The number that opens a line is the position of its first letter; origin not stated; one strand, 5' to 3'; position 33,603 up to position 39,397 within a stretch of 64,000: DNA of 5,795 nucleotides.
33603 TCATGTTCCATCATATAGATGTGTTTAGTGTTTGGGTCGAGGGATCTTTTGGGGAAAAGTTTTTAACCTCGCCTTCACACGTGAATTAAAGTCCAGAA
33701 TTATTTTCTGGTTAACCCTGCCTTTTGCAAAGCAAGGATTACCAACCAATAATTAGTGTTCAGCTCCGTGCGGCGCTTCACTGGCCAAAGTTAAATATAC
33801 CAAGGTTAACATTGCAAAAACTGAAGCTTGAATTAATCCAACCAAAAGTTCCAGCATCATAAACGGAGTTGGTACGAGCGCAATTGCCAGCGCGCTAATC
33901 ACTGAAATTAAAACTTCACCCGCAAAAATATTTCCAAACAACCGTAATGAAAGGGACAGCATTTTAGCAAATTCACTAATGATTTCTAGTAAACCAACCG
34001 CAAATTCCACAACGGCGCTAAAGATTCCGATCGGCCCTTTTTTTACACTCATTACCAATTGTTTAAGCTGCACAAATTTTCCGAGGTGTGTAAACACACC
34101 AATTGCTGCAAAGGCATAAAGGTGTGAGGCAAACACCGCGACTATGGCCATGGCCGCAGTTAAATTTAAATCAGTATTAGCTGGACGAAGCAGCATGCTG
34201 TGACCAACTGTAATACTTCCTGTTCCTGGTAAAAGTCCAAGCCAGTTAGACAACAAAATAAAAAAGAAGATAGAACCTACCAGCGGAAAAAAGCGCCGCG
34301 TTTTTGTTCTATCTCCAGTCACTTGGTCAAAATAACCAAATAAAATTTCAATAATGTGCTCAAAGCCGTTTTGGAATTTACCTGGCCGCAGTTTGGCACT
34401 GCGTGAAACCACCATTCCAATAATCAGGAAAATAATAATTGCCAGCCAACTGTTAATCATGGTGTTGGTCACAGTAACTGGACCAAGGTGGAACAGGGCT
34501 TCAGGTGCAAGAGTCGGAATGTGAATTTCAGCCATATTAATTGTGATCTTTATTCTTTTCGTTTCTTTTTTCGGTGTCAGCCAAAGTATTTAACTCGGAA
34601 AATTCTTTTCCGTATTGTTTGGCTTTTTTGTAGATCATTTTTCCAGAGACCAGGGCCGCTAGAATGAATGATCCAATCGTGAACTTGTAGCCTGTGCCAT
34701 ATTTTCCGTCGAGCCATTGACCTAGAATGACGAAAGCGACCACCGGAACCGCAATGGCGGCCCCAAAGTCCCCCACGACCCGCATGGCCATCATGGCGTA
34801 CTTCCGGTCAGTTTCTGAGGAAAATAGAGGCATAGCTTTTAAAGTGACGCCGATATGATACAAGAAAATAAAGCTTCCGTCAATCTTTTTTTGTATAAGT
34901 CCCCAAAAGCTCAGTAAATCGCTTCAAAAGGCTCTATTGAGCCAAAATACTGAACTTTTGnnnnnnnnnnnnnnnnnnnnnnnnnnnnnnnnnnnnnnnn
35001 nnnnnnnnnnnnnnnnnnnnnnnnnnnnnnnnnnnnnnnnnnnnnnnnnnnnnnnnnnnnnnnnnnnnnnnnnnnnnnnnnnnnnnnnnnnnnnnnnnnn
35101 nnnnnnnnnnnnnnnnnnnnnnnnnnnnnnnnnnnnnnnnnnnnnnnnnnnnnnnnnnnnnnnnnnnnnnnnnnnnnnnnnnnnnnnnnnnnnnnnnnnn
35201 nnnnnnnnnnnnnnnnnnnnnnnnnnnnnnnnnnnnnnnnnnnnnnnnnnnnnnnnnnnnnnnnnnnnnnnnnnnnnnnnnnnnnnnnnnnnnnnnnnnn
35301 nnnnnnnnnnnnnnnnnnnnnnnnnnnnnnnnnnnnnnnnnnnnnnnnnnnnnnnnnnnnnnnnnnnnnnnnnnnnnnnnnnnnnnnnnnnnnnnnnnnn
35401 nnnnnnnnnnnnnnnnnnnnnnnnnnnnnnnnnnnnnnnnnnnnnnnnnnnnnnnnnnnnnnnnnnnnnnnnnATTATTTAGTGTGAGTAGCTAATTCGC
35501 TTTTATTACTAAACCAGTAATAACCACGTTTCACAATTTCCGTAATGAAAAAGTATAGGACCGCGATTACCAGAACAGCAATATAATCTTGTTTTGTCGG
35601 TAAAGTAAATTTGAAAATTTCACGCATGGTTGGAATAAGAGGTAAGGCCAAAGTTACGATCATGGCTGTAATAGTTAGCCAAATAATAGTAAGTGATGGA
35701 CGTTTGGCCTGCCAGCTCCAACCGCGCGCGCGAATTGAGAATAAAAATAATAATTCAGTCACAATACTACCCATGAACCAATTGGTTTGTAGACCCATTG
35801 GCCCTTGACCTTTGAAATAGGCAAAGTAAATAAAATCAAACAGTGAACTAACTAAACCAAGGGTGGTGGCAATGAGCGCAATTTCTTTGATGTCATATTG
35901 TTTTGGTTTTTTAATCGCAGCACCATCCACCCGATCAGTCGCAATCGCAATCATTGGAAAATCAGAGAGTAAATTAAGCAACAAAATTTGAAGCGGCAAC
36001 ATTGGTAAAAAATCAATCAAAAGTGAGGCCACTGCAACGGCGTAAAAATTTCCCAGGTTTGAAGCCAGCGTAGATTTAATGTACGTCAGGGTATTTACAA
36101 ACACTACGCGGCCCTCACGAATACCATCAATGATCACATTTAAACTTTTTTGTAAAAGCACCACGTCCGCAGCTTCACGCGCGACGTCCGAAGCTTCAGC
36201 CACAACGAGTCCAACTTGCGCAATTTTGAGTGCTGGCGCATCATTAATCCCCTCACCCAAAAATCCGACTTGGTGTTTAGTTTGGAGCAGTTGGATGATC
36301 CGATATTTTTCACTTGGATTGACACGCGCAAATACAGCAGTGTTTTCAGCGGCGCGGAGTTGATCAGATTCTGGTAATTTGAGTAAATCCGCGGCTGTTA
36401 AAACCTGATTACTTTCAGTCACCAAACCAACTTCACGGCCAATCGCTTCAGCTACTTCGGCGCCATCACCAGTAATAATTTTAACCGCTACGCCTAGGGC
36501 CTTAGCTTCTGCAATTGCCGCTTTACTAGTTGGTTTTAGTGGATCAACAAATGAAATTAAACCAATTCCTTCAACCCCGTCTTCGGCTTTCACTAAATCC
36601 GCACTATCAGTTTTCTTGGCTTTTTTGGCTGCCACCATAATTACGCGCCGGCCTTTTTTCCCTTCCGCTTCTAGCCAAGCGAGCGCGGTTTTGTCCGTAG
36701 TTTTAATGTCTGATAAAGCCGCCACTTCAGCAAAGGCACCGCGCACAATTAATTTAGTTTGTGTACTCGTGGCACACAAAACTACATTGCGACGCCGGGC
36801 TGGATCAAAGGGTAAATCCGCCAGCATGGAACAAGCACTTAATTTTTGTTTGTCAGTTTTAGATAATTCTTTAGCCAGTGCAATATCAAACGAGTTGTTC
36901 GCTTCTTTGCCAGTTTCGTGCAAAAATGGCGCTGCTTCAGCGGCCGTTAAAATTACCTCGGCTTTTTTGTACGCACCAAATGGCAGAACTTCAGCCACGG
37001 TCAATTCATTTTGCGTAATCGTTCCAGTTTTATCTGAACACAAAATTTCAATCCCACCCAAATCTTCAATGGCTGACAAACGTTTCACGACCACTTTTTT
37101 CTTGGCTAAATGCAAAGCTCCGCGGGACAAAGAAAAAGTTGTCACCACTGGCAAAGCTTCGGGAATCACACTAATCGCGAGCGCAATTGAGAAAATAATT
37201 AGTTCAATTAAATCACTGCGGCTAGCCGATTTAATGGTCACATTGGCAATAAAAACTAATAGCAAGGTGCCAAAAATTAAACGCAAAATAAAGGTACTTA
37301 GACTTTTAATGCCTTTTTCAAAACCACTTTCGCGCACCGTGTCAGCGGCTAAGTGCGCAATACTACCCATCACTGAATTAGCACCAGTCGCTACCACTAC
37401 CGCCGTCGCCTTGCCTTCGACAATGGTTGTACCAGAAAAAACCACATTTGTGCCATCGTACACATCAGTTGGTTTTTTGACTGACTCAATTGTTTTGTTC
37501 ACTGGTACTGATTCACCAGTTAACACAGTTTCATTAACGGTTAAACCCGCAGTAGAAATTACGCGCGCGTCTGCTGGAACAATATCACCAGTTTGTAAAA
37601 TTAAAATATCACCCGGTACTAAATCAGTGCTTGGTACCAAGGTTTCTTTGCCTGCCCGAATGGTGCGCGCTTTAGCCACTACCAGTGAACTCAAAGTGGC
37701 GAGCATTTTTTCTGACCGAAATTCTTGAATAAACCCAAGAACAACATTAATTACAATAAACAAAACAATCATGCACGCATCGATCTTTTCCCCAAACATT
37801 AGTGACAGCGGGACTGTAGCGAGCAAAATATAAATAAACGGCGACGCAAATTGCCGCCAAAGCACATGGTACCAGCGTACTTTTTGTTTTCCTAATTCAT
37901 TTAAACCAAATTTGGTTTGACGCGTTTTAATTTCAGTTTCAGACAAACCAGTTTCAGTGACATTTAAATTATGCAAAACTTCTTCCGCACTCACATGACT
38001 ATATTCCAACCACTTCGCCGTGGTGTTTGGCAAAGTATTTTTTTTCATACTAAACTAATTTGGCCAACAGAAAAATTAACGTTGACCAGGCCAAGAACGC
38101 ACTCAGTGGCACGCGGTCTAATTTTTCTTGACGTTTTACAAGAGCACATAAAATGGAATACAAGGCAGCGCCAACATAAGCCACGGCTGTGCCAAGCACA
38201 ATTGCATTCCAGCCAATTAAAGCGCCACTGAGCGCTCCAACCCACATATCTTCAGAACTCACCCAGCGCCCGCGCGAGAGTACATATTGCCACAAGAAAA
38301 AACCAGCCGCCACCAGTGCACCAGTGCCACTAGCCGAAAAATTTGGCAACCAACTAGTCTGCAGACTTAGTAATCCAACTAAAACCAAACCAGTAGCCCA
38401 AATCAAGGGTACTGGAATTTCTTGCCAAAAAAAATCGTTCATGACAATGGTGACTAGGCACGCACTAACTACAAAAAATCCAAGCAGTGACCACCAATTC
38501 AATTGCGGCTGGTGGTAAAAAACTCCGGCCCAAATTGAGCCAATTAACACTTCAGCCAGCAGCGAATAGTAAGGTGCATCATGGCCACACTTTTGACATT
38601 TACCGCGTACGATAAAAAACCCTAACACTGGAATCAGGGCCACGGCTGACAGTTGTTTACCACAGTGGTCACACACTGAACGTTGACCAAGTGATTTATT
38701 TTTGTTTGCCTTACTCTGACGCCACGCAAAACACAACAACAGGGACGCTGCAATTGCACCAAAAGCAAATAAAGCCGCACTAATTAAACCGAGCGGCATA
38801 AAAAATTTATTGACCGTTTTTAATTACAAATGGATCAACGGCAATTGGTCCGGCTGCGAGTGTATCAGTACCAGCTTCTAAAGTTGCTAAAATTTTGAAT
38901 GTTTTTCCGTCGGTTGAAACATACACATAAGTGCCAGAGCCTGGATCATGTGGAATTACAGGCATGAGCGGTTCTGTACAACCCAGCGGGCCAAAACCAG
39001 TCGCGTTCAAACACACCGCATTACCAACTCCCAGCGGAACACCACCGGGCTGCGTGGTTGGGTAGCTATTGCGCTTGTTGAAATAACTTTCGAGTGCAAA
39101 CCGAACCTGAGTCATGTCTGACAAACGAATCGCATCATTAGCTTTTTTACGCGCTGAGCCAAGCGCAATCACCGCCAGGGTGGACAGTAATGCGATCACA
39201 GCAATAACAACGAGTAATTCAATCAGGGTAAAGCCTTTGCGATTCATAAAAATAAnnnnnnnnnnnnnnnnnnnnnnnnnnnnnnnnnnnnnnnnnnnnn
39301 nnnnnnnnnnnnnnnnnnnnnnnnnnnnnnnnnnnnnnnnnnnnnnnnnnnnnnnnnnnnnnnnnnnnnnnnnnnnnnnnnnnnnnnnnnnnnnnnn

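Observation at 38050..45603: DNA-uptake island with a split ComEC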

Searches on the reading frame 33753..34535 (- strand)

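Call 4: search_protein_families(library=pfam, proteins=[window:33753-34535:-], max_evalue=0.01)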
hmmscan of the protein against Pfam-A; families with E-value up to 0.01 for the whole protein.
window:33753-34535:- (260 aa): 1 family
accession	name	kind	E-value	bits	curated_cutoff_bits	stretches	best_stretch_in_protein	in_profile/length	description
PF00119.25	ATP-synt_A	-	1.6e-41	143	33.9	1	26-248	1-216/217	ATP synthase A chain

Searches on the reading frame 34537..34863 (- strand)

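Call 4: search_protein_families(library=pfam, proteins=[window:34537-34863:-], max_evalue=0.01)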
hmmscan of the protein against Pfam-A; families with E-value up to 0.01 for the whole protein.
window:34537-34863:- (108 aa): 1 family
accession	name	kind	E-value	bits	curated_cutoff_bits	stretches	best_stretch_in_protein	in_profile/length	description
PF09527.15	ATPase_gene1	-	1.3e-08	35.2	26.6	1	31-79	5-53/54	Putative F0F1-ATPase subunit Ca2+/Mg2+ transporter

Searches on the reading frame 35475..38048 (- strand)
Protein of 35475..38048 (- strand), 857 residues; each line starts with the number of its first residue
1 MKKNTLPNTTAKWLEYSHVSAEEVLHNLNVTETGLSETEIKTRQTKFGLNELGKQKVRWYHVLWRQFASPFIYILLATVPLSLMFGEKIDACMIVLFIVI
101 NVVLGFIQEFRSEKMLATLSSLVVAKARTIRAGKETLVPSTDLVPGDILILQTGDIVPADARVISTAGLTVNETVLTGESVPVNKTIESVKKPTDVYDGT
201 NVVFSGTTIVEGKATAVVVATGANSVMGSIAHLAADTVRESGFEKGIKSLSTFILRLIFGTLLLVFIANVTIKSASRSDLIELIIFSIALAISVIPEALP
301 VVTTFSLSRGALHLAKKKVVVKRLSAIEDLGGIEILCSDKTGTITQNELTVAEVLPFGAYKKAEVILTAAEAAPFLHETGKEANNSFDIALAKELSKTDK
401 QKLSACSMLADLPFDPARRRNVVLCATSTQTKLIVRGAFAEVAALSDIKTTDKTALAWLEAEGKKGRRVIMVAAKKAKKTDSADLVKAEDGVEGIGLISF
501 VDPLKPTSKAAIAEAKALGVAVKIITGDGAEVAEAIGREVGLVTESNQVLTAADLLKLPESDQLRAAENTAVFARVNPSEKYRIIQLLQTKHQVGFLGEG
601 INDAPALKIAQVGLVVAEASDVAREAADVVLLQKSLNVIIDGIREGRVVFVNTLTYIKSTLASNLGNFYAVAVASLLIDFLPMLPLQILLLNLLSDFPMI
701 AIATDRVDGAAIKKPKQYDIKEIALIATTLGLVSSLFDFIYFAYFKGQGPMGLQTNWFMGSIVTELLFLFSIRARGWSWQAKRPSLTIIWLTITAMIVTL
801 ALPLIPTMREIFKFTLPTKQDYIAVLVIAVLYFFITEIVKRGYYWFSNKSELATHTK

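Call 3: search_protein_families(library=pfam, proteins=[window:35475-38048:-], max_evalue=0.01)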
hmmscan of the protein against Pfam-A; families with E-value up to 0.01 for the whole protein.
window:35475-38048:- (857 aa): 4 families
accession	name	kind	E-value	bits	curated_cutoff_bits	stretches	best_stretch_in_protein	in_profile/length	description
PF00122.25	E1-E2_ATPase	-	4.8e-42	144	28.1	1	123-317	3-181/181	E1-E2 ATPase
PF00689.26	Cation_ATPase_C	-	1.6e-20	74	27.3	1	680-841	1-174/175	Cation transporting ATPase, C-terminus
PF00690.31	Cation_ATPase_N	-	8.8e-16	57.8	20.4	1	17-78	2-65/69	Cation transporter/ATPase, N-terminus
PF00702.32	Hydrolase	-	4.7e-11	43.9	26.4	1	335-610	3-190/191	haloacid dehalogenase-like hydrolase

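Call 6: search_protein_families(library=ncbifam, proteins=[window:35475-38048:-], max_evalue=0.01)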
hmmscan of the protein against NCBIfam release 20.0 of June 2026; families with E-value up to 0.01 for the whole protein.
window:35475-38048:- (857 aa): 22 families
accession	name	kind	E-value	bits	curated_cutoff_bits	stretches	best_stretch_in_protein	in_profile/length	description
TIGR01524.1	ATPase-IIIB_Mg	equivalog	6.9e-173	576.7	610.75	1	6-843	5-860/867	magnesium-translocating P-type ATPase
NF011702.0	PRK15122.1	subfamily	2.3e-151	505.7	975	1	15-843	30-899/907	magnesium-translocating P-type ATPase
TIGR01647.1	ATPase-IIIA_H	equivalog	2.4e-139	465.8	615.5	1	34-799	1-749/755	plasma-membrane proton-efflux P-type ATPase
TIGR01522.1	ATPase-IIA2_Ca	equivalog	1.8e-111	373.4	798.3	1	15-718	3-716/854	calcium-transporting P-type ATPase, PMR1-type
TIGR01116.1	ATPase-IIA1_Ca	equivalog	2.5e-91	307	703.4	2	65-355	3-287/799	calcium-translocating P-type ATPase, SERCA-type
TIGR01523.1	ATPase-IID_K-Na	equivalog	1e-84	284.8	645.05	3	31-232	23-228/997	potassium/sodium efflux P-type ATPase, fungal-type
TIGR01517.1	ATPase-IIB_Ca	equivalog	6.9e-76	256.1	507.05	1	23-714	43-751/882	calcium-translocating P-type ATPase, PMCA-type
TIGR01494.1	ATPase_P-type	subfamily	3.1e-73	246.9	62.3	3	93-366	1-244/478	HAD-IC family P-type ATPase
TIGR01106.1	ATPase-IIC_X-K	subfamily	3.5e-69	233.7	946.1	3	92-354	108-365/997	Na,H/K antiporter P-type ATPase subunit alpha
TIGR01657.1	P-ATPase-V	hypoth_equivalog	9.2e-66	222.1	618.25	3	25-361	131-476/1055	ATP13A2 family polyamine export P-type ATPase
TIGR01525.1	ATPase-IB_hvy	subfamily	3.5e-64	217.6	346.25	2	79-545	9-429/560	heavy metal translocating P-type ATPase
TIGR01512.1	ATPase-IB2_Cd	subfamily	5.4e-44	150.7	313.5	3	80-360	10-261/494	cadmium family heavy metal-translocating P-type ATPase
TIGR01511.1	ATPase-IB1_Cu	subfamily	1.8e-41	142.6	397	3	91-359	46-287/542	copper-translocating P-type ATPase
NF008262.1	PRK11033.1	equivalog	6.7e-36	124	1005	2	82-543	189-599/731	zinc/cadmium/mercury/lead-transporting ATPase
NF033775.1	P_type_ZntA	exception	2.7e-30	105.3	1240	3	82-370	194-467/732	Zn(II)/Cd(II)/Pb(II) translocating P-type ATPase ZntA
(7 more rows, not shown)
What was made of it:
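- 35475..38048 (-): MgtA-like P-type cation ATPase. It lies outside the stated coordinates and is judged an incidental neighbour. TIGR01524 576.7 bits against a cut-off of 610.75 (call 6).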

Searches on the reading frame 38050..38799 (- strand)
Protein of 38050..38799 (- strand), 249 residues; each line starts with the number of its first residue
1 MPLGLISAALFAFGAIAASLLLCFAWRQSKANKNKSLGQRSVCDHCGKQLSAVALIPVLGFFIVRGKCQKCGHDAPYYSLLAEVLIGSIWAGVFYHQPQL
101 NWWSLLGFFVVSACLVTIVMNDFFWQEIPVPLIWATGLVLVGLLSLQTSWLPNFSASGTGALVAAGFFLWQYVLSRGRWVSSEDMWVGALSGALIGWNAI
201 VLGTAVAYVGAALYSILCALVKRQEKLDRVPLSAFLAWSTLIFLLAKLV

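Call 3: search_protein_families(library=pfam, proteins=[window:38050-38799:-], max_evalue=0.01)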
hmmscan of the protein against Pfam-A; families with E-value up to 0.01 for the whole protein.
window:38050-38799:- (249 aa): 2 families
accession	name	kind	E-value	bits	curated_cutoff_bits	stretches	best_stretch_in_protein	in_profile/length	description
PF06750.18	A24_N_bact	-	2e-16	60.2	23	1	13-96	2-83/84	Bacterial Peptidase A24 N-terminal domain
PF01478.23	Peptidase_A24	-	0.0039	18.1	26.5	1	110-216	2-104/104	Type IV leader peptidase family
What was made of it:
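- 38050..38799 (-): Prepilin peptidase (PilD-like) with a divergent catalytic domain (neighbour). A24_N_bact 60 bits; Peptidase_A24 18 bits, below the 26.5 cut-off (call 3).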

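Call 6: search_protein_families(library=ncbifam, proteins=[window:38050-38799:-], max_evalue=0.01)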
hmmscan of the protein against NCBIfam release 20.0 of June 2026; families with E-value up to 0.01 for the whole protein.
window:38050-38799:- (249 aa): 0 families

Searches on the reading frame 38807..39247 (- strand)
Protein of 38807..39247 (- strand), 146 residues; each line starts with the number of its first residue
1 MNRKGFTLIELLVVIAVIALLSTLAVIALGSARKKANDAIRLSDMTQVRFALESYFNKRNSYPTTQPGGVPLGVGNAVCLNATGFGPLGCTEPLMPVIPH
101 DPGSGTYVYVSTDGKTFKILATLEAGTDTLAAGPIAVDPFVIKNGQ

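Call 3: search_protein_families(library=pfam, proteins=[window:38807-39247:-], max_evalue=0.01)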
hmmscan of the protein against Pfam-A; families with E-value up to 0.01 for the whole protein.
window:38807-39247:- (146 aa): 1 family
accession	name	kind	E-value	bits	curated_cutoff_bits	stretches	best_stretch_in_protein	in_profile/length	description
PF07963.17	N_methyl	-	3.4e-08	33.2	21.2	1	2-25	3-26/27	Prokaryotic N-terminal methylation motif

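Call 6: search_protein_families(library=ncbifam, proteins=[window:38807-39247:-], max_evalue=0.01)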
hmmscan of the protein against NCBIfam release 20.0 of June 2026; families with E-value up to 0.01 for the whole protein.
window:38807-39247:- (146 aa): 14 families
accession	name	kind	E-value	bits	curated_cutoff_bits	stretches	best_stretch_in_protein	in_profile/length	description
TIGR01710.1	typeII_sec_gspG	equivalog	3.4e-11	43.3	88.85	1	4-128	1-118/134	type II secretion system major pseudopilin GspG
TIGR01708.2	typeII_sec_gspH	equivalog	4.6e-08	33.2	80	1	4-36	2-34/169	type II secretion system minor pseudopilin GspH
NF007862.0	PRK10574.1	equivalog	1.3e-07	31.8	138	1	2-47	3-44/145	prepilin peptidase-dependent pilin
TIGR02532.1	IV_pilin_GFxxxE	domain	1.7e-07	30.8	16.3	1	3-26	1-24/24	prepilin-type N-terminal cleavage/methylation domain-containing protein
NF041013.1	T4P_ComGE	equivalog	3.9e-05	23.7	49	1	3-48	3-48/83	competence type IV pilus minor pilin ComGE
NF040999.1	pilin_ComGC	equivalog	5e-05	23.4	75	1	4-39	2-37/84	competence type IV pilus major pilin ComGC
TIGR02596.1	TIGR02596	subfamily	6.6e-05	23.1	70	1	6-32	1-27/196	Verru_Chthon cassette protein D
NF041775.1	typeIV_PilA_Myxo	equivalog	0.00014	21.9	400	1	3-62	10-69/214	type IV pilin protein PilA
TIGR01707.1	gspI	equivalog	0.00065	20.2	44.35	1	5-54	1-47/101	type II secretion system minor pseudopilin GspI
NF040982.1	ComGD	equivalog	0.00076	19.9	70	1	4-37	2-35/139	competence type IV pilus minor pilin ComGD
NF007800.0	PRK10506.1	equivalog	0.00092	19.1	158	1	2-32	7-37/163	prepilin peptidase-dependent protein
TIGR01711.1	gspJ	equivalog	0.00097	19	64.85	1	4-32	1-29/192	type II secretion system minor pseudopilin GspJ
NF041002.1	pilin_ComGF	equivalog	0.0013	19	80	1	4-37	2-35/139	competence type IV pilus minor pilin ComGF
TIGR02599.1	TIGR02599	subfamily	0.0041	16.4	256.5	1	5-54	1-51/361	Verru_Chthon cassette protein C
